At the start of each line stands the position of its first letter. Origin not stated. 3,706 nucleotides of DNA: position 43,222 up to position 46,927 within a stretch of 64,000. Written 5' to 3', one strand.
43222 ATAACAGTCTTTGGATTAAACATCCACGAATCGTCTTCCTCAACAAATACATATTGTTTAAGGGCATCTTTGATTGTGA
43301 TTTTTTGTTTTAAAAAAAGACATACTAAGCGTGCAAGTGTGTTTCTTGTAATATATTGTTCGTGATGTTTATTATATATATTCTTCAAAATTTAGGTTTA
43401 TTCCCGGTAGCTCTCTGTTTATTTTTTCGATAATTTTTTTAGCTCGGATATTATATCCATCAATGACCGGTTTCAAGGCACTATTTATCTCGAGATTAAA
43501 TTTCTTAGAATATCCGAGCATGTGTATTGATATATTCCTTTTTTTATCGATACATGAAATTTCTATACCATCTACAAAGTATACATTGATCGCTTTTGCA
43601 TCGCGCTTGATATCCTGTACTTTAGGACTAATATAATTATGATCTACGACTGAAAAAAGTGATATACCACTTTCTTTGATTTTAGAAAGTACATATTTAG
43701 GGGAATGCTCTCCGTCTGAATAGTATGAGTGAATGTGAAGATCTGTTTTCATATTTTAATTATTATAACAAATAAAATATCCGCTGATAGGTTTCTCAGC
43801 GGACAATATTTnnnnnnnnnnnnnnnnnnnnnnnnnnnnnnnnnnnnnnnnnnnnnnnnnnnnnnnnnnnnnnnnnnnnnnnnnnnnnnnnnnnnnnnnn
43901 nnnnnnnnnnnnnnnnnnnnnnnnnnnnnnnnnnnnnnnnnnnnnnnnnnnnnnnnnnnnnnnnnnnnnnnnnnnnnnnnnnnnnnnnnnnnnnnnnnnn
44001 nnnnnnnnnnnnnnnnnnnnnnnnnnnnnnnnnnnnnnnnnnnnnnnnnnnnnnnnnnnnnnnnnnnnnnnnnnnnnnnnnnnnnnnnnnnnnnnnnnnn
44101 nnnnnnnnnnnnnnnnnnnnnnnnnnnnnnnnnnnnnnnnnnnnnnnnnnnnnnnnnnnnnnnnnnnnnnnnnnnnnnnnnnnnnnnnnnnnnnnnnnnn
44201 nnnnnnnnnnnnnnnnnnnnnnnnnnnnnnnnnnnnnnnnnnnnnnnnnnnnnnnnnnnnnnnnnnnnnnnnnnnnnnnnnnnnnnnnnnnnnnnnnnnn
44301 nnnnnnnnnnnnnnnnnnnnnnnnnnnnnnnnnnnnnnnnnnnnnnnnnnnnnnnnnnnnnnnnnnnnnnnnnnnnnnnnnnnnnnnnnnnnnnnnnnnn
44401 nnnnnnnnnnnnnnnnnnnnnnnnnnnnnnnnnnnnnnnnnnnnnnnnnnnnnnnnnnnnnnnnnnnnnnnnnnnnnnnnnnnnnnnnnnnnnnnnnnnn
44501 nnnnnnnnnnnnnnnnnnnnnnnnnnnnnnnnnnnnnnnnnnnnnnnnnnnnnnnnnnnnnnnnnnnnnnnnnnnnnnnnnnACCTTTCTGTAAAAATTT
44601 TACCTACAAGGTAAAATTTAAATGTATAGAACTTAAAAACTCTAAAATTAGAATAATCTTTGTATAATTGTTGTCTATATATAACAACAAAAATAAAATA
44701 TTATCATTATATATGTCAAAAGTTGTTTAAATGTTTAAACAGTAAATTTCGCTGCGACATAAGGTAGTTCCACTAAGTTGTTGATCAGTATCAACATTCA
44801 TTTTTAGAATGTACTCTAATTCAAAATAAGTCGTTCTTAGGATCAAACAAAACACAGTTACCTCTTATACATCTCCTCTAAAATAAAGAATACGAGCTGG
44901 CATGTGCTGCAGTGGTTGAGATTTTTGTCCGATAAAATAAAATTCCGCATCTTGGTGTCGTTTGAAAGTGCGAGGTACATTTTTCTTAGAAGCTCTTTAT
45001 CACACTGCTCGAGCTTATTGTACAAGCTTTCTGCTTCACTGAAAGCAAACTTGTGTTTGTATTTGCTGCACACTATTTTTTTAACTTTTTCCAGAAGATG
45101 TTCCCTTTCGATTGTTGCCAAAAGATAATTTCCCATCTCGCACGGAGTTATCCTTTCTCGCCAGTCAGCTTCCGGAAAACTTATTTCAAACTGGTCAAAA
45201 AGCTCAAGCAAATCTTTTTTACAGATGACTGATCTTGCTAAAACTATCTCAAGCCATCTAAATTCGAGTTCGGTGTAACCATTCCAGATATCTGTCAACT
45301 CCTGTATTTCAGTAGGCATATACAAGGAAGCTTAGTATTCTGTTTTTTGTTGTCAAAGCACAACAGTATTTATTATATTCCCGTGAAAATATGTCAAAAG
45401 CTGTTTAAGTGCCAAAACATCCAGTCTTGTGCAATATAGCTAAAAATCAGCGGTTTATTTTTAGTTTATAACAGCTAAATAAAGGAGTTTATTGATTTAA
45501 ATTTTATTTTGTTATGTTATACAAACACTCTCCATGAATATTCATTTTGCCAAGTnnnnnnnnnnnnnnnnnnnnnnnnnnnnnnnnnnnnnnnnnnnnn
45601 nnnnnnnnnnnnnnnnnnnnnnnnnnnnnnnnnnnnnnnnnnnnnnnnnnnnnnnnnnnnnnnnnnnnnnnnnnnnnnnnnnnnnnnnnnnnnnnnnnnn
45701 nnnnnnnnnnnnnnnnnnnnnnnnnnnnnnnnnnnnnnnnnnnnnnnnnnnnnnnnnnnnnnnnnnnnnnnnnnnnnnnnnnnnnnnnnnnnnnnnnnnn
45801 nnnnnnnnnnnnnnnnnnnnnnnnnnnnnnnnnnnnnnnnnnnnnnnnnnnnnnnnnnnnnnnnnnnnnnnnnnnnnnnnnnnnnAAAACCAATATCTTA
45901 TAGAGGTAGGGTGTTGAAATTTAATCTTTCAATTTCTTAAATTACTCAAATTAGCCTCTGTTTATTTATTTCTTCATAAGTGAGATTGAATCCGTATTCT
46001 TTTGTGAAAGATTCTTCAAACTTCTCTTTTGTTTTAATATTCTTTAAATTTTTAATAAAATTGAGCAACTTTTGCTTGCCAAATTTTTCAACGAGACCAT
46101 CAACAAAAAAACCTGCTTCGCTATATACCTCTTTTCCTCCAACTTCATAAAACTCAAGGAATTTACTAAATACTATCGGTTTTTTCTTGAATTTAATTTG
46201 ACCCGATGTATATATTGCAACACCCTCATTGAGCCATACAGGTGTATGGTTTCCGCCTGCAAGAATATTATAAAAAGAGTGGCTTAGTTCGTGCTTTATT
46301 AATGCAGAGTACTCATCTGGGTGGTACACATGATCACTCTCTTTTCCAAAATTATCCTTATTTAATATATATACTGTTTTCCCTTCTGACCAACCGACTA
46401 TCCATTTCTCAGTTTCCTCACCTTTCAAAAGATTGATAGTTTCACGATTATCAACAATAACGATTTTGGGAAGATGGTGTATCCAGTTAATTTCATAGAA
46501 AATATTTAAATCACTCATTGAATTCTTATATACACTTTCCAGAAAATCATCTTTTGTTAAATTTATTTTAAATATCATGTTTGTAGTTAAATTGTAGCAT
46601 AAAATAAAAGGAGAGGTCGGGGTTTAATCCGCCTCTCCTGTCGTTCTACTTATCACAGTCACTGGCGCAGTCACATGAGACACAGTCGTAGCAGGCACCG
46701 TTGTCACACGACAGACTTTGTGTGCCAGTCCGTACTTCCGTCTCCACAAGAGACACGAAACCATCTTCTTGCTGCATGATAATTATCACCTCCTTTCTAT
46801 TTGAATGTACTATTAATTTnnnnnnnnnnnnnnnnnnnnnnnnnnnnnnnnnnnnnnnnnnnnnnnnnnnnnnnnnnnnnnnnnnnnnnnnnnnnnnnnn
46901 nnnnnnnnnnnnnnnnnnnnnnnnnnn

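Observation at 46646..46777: Unannotated small ORF (43 aa, 6 Cys / 5 Asp) missed by the >=60-aa ORF track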

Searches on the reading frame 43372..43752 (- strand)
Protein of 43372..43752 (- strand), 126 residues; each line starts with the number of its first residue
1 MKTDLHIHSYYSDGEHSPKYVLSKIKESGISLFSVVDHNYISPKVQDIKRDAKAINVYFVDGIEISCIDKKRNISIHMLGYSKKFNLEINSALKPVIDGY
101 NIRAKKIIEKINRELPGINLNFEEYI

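Call 68: search_protein_families(library=pfam, proteins=[window:43372-43752:-], max_evalue=0.1)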
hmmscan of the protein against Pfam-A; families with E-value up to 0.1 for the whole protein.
window:43372-43752:- (126 aa): 1 family
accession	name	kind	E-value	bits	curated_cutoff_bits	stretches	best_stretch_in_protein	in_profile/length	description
PF02811.25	PHP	-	9.1e-06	26.5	26.4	1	4-71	1-69/164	PHP domain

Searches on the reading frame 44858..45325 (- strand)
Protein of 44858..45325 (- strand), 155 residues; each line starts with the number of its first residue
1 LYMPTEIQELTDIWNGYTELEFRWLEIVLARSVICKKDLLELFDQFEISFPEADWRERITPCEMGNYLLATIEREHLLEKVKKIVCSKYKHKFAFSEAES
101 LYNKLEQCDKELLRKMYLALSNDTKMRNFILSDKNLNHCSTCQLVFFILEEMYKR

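Call 5: search_protein_families(library=ncbifam, proteins=[window:44858-45325:-], max_evalue=0.01)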
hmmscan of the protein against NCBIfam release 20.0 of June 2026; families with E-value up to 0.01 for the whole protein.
window:44858-45325:- (155 aa): 0 families

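Call 6: search_protein_families(library=pfam, proteins=[window:44858-45325:-], max_evalue=0.01)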
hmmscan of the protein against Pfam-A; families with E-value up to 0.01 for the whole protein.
window:44858-45325:- (155 aa): 0 families

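Call 68: search_protein_families(library=pfam, proteins=[window:44858-45325:-], max_evalue=0.1)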
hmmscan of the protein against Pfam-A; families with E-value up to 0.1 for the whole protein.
window:44858-45325:- (155 aa): 1 family
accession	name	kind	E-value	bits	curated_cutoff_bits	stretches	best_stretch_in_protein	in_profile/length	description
PF01927.22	Mut7-C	-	0.021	15.4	23.3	0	28-93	62-123/146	Mut7-C RNAse domain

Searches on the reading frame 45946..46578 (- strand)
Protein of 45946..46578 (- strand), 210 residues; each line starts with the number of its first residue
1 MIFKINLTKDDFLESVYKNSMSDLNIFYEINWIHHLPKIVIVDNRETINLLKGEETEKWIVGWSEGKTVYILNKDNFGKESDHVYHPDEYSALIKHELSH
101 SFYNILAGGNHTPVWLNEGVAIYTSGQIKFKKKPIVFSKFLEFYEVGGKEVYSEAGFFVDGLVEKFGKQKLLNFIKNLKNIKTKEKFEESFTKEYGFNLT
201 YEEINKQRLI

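Call 5: search_protein_families(library=ncbifam, proteins=[window:45946-46578:-], max_evalue=0.01)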
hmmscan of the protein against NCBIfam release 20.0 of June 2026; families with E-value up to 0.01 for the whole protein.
window:45946-46578:- (210 aa): 2 families
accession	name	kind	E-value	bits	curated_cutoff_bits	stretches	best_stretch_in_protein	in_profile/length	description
TIGR02411.1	leuko_A4_hydro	equivalog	0.0053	15.5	761.7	1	92-130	280-319/600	leukotriene-A(4) hydrolase/aminopeptidase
NF033876.2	flagella_HExxH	equivalog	0.0088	15.5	205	0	86-128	125-167/384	flagellinolysin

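Call 6: search_protein_families(library=pfam, proteins=[window:45946-46578:-], max_evalue=0.01)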
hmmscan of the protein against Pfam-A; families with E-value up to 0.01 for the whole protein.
window:45946-46578:- (210 aa): 2 families
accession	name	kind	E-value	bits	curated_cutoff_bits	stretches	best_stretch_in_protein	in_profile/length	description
PF13485.12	Peptidase_MA_2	-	2.7e-09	37.5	32.4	1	94-200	70-189/201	Peptidase MA superfamily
PF01433.26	Peptidase_M1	-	0.0057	16.7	27.7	1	89-128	66-106/218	Peptidase family M1 domain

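Call 57: list_cluster_members(proteins=[P0002, window:46649-46777:-, window:45946-46578:-])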
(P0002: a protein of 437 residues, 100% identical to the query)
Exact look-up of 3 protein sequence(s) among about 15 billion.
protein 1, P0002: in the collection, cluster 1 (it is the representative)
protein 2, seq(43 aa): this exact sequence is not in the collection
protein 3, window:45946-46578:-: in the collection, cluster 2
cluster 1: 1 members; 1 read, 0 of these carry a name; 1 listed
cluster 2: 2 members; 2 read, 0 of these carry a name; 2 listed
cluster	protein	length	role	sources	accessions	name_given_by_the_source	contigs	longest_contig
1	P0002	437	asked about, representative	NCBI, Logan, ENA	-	-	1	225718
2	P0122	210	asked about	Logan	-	-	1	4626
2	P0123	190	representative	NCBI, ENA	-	-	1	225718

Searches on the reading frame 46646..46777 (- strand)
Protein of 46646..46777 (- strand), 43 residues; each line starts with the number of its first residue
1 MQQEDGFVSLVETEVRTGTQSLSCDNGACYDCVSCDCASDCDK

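Call 5: search_protein_families(library=ncbifam, proteins=[window:46646-46777:-], max_evalue=0.01)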
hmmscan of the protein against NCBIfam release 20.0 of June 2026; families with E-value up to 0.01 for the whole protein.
window:46646-46777:- (43 aa): 0 families

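Call 6: search_protein_families(library=pfam, proteins=[window:46646-46777:-], max_evalue=0.01)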
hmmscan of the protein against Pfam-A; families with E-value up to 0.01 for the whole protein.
window:46646-46777:- (43 aa): 0 families

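Call 7: find_homologous_proteins(query=window:46649-46777:-, max_evalue=10)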
Query seq(43 aa) (43 aa): 1 proteins with E <= 10 among 1 candidates.
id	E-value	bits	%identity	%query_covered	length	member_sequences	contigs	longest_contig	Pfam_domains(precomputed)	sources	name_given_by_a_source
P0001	5.3e-11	59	68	95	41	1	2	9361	-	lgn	-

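Call 11: find_encoding_contigs(protein=P0001, flank=10000, max_places=10)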
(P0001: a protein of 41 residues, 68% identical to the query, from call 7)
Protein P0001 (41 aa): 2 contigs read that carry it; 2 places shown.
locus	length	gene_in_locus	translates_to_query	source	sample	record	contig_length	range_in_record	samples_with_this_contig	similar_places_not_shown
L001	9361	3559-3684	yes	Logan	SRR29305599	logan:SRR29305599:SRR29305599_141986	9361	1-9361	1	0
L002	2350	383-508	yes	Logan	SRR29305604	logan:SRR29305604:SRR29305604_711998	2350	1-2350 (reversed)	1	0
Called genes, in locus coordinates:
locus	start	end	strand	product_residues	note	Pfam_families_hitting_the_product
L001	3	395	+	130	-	?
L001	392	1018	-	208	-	PF04203:Sortase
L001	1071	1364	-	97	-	-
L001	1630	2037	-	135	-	PF00293:NUDIX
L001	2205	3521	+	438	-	PF04055:Radical_SAM, PF13353:Fer4_12 (weak), PF13186:SPASM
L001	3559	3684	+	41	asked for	-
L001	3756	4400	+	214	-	PF01433:Peptidase_M1 (faint), PF13485:Peptidase_MA_2 (faint)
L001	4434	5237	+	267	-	PF00106:adh_short, PF08659:KR (weak), PF13561:adh_short_C2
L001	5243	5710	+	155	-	-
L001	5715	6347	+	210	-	-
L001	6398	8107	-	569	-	PF06418:CTP_synth_N, PF00117:GATase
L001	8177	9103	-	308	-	PF18075:FtsX_ECD, PF02687:FtsX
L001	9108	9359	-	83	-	?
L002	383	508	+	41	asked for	-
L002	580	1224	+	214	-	PF01433:Peptidase_M1 (faint), PF13485:Peptidase_MA_2 (faint)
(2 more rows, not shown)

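Call 44: search_protein_families(library=ncbifam, alignment_id=A2, max_evalue=1)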
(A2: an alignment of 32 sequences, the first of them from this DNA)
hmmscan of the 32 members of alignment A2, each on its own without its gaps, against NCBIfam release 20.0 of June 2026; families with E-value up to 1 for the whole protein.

A. member 1, seq(43 aa): 0 families

B. families by the number of members that match (of 32 scanned): 6 families
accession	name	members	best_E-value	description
TIGR04135.1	FibroRuminTarg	2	0.0019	FibroRumin family radical SAM-modified Cys-rich RiPP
NF041097.1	keto_inos_dh_IolM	1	0.098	scyllo-inosose 3-dehydrogenase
TIGR04114.1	tSAM_targ_Cxxx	1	0.12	Cys-rich repeat-containing protein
TIGR00465.1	ilvC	1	0.13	ketol-acid reductoisomerase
TIGR00505.1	ribA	1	0.42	GTP cyclohydrolase II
TIGR00048.1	rRNA_mod_RlmN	1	0.76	dual-specificity RNA methyltransferase RlmN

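Call 45: search_protein_families(library=pfam, alignment_id=A2, max_evalue=1)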
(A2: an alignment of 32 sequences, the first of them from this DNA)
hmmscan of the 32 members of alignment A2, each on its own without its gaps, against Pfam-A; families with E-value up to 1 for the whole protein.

A. member 1, seq(43 aa): 0 families

B. families by the number of members that match (of 32 scanned): 3 families
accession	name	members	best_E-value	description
PF12191.14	stn_TNFRSF12A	1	0.12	Tumour necrosis factor receptor stn_TNFRSF12A_TNFR domain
PF12797.12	Fer4_2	1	0.12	4Fe-4S binding domain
PF25021.1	TEN_NHL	1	0.23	Teneurin NHL domain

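Call 74: find_homologous_proteins(query=A2, max_evalue=0.001)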
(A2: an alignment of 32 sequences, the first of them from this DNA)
Query A2 (32 sequences) (43 aa, profile of the alignment): 4 proteins with E <= 0.001 among 253 candidates.
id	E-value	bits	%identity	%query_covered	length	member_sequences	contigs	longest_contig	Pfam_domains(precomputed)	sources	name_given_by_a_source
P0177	4.0e-6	45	32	51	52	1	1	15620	-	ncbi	-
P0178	3.4e-5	42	32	86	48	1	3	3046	-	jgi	jgi:hypothetical protein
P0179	1.5e-4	40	57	16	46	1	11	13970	-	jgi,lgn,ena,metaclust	metaclust:\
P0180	4.4e-4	38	31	65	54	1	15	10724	-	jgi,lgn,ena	jgi:hypothetical protein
